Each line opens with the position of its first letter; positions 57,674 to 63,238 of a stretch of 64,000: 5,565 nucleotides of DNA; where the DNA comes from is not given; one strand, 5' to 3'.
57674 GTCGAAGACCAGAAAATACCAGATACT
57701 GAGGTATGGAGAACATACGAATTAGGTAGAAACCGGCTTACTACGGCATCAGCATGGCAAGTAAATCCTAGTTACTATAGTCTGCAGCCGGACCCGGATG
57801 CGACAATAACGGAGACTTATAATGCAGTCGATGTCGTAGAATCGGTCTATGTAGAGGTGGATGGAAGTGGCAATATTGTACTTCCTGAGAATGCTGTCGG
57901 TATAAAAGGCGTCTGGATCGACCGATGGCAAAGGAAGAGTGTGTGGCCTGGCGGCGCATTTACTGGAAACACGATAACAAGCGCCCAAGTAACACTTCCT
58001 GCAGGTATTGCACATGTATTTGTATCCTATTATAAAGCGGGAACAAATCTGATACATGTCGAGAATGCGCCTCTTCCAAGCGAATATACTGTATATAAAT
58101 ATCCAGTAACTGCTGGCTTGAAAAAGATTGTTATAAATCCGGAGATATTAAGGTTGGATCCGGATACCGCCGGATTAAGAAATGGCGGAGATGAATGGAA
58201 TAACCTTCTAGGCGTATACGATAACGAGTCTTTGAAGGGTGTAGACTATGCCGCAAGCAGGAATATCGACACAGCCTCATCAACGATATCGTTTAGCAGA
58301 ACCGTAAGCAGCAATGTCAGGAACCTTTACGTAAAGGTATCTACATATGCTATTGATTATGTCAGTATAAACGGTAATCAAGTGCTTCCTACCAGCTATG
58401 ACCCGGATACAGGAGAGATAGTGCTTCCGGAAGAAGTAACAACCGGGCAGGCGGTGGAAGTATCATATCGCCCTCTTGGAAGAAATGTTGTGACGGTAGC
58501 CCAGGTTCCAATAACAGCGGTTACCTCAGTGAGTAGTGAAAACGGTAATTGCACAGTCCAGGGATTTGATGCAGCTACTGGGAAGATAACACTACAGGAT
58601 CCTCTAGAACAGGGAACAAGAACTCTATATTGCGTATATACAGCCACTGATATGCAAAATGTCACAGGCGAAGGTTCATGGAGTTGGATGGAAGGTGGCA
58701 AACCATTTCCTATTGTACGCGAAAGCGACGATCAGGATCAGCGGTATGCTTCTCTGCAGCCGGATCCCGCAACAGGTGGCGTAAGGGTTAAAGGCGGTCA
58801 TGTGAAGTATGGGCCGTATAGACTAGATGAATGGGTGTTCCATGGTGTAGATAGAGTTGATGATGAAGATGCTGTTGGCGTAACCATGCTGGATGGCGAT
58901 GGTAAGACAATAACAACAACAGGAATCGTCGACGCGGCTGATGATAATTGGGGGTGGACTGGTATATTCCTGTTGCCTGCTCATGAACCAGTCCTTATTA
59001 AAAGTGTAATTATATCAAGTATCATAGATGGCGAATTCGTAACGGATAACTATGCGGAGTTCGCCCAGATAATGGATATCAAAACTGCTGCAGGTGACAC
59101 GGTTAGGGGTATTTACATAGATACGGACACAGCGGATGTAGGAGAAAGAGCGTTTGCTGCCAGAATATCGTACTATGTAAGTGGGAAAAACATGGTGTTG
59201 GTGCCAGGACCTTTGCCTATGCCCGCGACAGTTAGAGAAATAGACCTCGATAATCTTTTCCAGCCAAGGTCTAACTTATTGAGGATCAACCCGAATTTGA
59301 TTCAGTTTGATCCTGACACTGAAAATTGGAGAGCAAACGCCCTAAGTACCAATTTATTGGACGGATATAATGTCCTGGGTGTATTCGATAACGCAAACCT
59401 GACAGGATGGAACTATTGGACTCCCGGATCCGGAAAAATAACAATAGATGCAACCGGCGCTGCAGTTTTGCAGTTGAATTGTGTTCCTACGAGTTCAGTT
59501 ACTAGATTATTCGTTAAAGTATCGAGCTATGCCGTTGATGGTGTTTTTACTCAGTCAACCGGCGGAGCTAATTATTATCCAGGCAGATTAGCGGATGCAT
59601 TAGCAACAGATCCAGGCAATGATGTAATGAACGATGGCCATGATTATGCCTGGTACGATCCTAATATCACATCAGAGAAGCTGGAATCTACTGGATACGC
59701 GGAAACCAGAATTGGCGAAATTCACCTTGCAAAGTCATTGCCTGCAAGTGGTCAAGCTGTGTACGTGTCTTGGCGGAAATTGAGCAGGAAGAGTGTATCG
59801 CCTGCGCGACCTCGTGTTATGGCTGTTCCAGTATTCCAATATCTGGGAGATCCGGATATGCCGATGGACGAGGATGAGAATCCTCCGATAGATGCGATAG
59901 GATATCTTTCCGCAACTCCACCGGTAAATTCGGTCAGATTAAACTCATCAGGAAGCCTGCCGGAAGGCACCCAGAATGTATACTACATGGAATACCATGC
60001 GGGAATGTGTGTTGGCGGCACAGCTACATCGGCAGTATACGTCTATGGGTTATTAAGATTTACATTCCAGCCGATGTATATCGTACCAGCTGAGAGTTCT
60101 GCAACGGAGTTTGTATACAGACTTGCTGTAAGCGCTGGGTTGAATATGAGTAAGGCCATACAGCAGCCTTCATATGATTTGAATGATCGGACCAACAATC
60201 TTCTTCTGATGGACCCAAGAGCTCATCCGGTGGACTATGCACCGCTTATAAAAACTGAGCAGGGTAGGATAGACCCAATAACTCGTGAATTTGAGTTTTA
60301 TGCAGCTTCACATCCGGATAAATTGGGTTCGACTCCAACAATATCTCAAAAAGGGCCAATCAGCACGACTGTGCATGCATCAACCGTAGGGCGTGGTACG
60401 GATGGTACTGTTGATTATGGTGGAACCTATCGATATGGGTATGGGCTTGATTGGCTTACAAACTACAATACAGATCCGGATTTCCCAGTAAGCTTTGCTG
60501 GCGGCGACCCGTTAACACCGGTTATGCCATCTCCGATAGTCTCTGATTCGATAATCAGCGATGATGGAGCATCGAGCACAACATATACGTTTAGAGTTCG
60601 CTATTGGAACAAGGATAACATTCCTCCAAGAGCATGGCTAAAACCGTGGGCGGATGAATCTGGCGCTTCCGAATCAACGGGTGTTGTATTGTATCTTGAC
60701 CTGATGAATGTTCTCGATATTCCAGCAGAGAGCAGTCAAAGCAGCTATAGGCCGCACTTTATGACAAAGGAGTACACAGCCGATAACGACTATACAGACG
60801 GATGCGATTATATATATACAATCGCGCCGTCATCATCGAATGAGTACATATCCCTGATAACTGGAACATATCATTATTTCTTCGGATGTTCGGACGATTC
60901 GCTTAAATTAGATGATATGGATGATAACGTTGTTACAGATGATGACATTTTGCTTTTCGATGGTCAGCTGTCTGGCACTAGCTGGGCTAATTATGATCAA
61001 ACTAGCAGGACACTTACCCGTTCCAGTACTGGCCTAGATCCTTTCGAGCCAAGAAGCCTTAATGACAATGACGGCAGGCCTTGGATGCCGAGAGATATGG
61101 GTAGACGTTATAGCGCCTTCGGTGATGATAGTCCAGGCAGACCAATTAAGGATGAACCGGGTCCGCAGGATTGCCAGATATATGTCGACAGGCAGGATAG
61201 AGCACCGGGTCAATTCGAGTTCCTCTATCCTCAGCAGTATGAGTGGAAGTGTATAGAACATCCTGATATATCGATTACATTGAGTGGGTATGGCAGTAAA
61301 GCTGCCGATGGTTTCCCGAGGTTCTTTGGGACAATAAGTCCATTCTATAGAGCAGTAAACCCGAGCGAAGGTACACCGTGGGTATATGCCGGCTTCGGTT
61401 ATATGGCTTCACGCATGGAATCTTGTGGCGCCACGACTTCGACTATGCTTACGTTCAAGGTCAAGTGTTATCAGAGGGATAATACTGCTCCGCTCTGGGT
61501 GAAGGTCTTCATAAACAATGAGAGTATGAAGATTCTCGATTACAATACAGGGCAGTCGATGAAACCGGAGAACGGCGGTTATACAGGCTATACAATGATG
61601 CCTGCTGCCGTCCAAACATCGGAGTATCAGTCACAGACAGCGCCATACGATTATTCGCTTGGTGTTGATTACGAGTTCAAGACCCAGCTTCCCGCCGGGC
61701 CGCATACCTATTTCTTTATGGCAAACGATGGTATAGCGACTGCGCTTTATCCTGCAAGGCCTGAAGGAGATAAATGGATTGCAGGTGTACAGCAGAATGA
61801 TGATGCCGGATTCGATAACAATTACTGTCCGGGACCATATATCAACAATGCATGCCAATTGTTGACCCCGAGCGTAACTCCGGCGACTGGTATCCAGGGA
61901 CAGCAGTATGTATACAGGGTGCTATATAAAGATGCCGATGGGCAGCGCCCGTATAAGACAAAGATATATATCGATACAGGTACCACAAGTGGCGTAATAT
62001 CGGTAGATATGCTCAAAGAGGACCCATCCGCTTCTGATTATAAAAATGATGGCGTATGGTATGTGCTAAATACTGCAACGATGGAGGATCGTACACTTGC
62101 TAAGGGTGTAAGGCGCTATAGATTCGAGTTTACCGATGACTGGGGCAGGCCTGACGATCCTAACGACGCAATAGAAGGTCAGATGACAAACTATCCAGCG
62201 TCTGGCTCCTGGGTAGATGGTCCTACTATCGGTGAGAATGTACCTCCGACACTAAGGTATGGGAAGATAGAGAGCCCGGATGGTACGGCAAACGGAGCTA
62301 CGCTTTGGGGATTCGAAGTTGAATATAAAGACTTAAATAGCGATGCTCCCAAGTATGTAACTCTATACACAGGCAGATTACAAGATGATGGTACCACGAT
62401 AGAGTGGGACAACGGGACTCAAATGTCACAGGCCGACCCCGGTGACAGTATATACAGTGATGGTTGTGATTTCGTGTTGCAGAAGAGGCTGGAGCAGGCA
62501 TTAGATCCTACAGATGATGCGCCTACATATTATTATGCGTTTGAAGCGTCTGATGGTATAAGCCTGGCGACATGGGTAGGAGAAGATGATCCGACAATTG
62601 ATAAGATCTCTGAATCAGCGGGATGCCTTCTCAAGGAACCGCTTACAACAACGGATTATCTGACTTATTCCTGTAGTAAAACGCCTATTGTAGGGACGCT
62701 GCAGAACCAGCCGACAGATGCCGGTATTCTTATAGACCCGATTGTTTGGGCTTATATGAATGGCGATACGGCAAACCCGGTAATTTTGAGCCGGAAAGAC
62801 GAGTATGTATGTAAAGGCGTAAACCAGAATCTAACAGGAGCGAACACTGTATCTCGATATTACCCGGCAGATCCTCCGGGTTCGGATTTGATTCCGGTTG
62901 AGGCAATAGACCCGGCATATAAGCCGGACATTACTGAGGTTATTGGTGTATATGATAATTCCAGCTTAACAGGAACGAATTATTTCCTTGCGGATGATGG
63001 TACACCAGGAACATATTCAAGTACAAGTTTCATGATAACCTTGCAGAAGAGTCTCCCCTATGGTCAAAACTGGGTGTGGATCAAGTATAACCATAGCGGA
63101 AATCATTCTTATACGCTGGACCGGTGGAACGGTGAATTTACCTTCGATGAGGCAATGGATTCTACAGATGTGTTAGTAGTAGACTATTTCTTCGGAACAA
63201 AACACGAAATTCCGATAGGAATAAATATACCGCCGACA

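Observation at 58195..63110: Two interleaved repeat families inside the giant protein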

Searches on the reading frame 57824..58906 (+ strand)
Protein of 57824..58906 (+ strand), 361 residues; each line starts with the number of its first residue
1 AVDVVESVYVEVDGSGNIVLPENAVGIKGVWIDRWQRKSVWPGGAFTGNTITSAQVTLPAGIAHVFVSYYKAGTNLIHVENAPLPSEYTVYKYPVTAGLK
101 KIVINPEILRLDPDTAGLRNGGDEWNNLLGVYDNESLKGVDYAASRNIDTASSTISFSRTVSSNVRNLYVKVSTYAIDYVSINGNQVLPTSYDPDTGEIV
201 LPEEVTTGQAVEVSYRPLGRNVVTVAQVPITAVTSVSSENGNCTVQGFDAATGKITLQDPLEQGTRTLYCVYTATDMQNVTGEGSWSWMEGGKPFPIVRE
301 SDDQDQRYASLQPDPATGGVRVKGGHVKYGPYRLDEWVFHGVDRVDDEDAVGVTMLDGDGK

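Call 34: predict_structure(alignment_id=A2)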
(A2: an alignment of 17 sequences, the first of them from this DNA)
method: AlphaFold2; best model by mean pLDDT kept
length: 361 residues; sequences in the alignment: 17
mean_pLDDT: 68.9   pTM: 0.63
mean pLDDT of the five models: 68.9, 66.8, 64.7, 62.0, 58.0
residues with pLDDT >= 90: 52; 70-90: 173; 50-70: 54; < 50: 82
segments of 3 or more residues with pLDDT < 50: 279-284, 286-361
pLDDT, mean of each block of 10 residues (from residue 1): 88 94 91 71 87 89 91 84 64 82 83 62 82 77 90 91 84 74 86 77 84 68 75 80 86 83 62 61 46 32 28 26 26 26 25 27 30
secondary structure, 60 per line:
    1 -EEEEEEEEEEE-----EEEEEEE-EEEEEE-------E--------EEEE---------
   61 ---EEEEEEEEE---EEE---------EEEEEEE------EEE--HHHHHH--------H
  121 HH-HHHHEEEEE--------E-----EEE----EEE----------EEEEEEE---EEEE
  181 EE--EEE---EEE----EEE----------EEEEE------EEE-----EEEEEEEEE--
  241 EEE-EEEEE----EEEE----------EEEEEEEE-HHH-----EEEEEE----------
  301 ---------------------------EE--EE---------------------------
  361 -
elements in order: E2-12 E18-24 E26-31 E48-51 E64-72 E76-78 E88-94 E101-103 H106-111 H124-127 E128-132 E147-149 E154-156 E167-173 E177-182 E185-187 E191-193 E198-200 E211-215 E222-224 E230-238 E241-243 E245-249 E254-257 E268-275 E285-290
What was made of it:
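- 57992..58780 (+): A supermodule, copy 1 (aa 156-418). The AF2 model is all-beta, with pLDDT mostly 70-90 over aa 100-380 (call 34).
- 58781..59134 (+): Poorly conserved spacer between the two supermodules (aa 419-536). The first part (to aa ~460) was modelled by AF2 and has pLDDT below 50 (call 34).
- The A supermodule is predicted all-beta (call 34).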

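Call 39: fold_search(model_id=the predicted structure, library=pdb)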
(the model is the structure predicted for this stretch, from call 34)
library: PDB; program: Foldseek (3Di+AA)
matches with E <= 10: 347; with E <= 0.001: 0
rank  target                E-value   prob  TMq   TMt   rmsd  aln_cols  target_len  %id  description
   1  5czk_A                3.2e-02  0.13  0.15  0.10  18.8       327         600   11  Structure of E. coli beta-glucuronidase bound with a novel, potent inhibitor 1-((6,8-dimethyl-2-oxo-1,2-dihydroquinoli (released 2015-10-14)
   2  7ptp_A                4.1e-02  0.11  0.12  0.08  22.5       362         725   10  In-situ structure of pentameric S-layer protein (released 2021-12-15)
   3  5c70_A                4.8e-02  0.08  0.12  0.09  21.2       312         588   10  The structure of Aspergillus oryzae beta-glucuronidase (released 2016-06-15)
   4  6jz5_A                6.3e-02  0.07  0.12  0.09  22.1       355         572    9  b-glucuronidase from Ruminococcus gnavus in complex with D-glucuronic acid (released 2020-06-10)
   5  6jz4_A                7.4e-02  0.07  0.12  0.09  22.4       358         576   10  b-glucuronidase from Ruminococcus gnavus in complex with D-glucaro-d-lactam (released 2020-06-03)
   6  4jhz_A                7.8e-02  0.09  0.14  0.10  19.0       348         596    9  Structure of E. coli beta-Glucuronidase bound with a novel, potent inhibitor 2-[4-(1,3-benzodioxol-5-ylmethyl)piperazi (released 2013-08-28)
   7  6jz4_B                8.7e-02  0.07  0.12  0.09  21.6       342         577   10  b-glucuronidase from Ruminococcus gnavus in complex with D-glucaro-d-lactam (released 2020-06-03)
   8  3k4d_A                9.2e-02  0.10  0.14  0.10  18.1       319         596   11  Crystal structure of E. coli beta-glucuronidase with the glucaro-d-lactam inhibitor bound (released 2010-11-17)
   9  5c71_A                9.2e-02  0.07  0.12  0.09  21.6       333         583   10  The structure of Aspergillus oryzae a-glucuronidase complexed with glycyrrhetinic acid monoglucuronide (released 2016-06-29)
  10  4jkm_A                9.2e-02  0.07  0.12  0.08  22.5       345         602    9  Crystal Structure of Clostridium perfringens beta-glucuronidase (released 2014-09-17)
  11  6ec6_B                1.0e-01  0.07  0.13  0.09  22.7       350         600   10  Ruminococcus gnavus Beta-glucuronidase (released 2019-02-13)
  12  6jz2_A                1.0e-01  0.06  0.13  0.09  22.3       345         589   11  b-glucuronidase from Ruminococcus gnavus in complex with uronic isofagomine at 1.3 Angstroms resolution (released 2020-06-10)
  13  6jz6_A                1.0e-01  0.06  0.12  0.09  22.3       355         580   10  b-glucuronidase from Ruminococcus gnavus in complex with C6-substituted uronic isofagomine (released 2020-06-10)
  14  6jz5_B                1.1e-01  0.06  0.13  0.09  22.2       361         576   10  b-glucuronidase from Ruminococcus gnavus in complex with D-glucuronic acid (released 2020-06-10)
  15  5z19_B                1.1e-01  0.05  0.12  0.09  23.5       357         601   11  The crystal structure of Ruminococcus gnavus beta-glucuronidase in complex with uronic isofagomine (released 2018-12-12)
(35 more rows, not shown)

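Call 61: search_solved_structures(query=A2, max_evalue=10, show_alignments=1)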
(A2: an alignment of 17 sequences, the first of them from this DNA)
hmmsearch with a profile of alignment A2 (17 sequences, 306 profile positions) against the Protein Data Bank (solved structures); distinct sequences matched with E-value up to 10: 1.
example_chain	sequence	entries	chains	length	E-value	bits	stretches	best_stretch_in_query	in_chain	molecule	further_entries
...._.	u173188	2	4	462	0.52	12.4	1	141-193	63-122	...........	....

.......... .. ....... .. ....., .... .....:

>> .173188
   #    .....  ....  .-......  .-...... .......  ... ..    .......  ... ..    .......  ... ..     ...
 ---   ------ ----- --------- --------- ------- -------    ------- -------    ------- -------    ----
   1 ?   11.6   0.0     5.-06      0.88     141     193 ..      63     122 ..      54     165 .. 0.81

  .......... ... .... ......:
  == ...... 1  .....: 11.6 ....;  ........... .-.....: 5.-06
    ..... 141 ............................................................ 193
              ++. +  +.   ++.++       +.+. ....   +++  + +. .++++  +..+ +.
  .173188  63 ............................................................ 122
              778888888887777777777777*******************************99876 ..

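Call 64: fold_search(model_id=the predicted structure, library=viral)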
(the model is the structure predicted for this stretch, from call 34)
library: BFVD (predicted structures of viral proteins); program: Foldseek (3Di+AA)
matches with E <= 10: 385; with E <= 0.001: 0
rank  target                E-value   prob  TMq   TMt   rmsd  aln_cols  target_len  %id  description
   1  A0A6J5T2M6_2          1.1e-02  0.11  0.11  0.05  33.1       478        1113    7  Uncharacterized protein [uncultured Caudovirales phage]
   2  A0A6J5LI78            1.2e-02  0.25  0.14  0.06  19.7       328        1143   12  Tip attachment protein J [uncultured Caudovirales phage]
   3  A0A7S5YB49            1.3e-02  0.28  0.14  0.07  45.7       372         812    9  (no name in the UniProt tables at hand)
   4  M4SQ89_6              1.4e-02  0.11  0.11  0.04  28.4       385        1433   13  (no name in the UniProt tables at hand)
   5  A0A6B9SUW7            3.2e-02  0.12  0.14  0.11  22.6       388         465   10  (no name in the UniProt tables at hand)
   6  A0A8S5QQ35            3.4e-02  0.03  0.07  0.07  28.2       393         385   12  Bacterial repeat domain-containing protein [Siphoviridae sp. ct6oU4]
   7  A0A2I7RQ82            3.6e-02  0.09  0.12  0.06  19.1       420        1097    8  (no name in the UniProt tables at hand)
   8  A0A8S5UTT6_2          4.2e-02  0.38  0.17  0.08  17.9       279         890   13  Uncharacterized protein [Myoviridae sp. ctYA416]
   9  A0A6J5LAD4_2          4.5e-02  0.13  0.17  0.08  23.4       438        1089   12  Uncharacterized protein [uncultured Caudovirales phage]
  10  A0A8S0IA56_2          4.5e-02  0.10  0.11  0.06  33.9       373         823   12  (no name in the UniProt tables at hand)
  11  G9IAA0                4.7e-02  0.10  0.13  0.05  24.3       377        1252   12  (no name in the UniProt tables at hand)
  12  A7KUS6                6.8e-02  0.14  0.13  0.17  24.1       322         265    9  (no name in the UniProt tables at hand)
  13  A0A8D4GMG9            7.2e-02  0.07  0.13  0.13  30.1       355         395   10  (no name in the UniProt tables at hand)
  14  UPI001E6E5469         7.6e-02  0.12  0.10  0.04  18.7       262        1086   14  (no name look-up for this kind of identifier)
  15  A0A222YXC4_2          7.6e-02  0.06  0.10  0.04  32.3       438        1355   10  Baseplate wedge initiator [Synechococcus phage Bellamy]
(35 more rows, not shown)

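Call 65: find_homologous_proteins(query=A2, max_evalue=0.001)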
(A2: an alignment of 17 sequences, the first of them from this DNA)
Query A2 (17 sequences) (361 aa, profile of the alignment): 1 proteins with E <= 0.001 among 8000 candidates.
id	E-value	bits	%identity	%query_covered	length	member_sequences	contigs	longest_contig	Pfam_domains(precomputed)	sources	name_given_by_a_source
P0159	8.6e-13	66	29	15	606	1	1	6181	-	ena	-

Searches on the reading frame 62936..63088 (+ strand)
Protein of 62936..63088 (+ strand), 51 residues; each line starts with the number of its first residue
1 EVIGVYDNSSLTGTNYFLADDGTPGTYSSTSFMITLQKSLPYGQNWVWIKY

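Call 83: search_solved_structures(query=A3, max_evalue=10, show_alignments=1)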
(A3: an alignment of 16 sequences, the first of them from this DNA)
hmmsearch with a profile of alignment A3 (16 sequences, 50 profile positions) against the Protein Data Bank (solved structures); distinct sequences matched with E-value up to 10: 0.
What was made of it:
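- Tried and rejected: The A profiles found nothing meaningful among PDB sequences (calls 61, 83).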
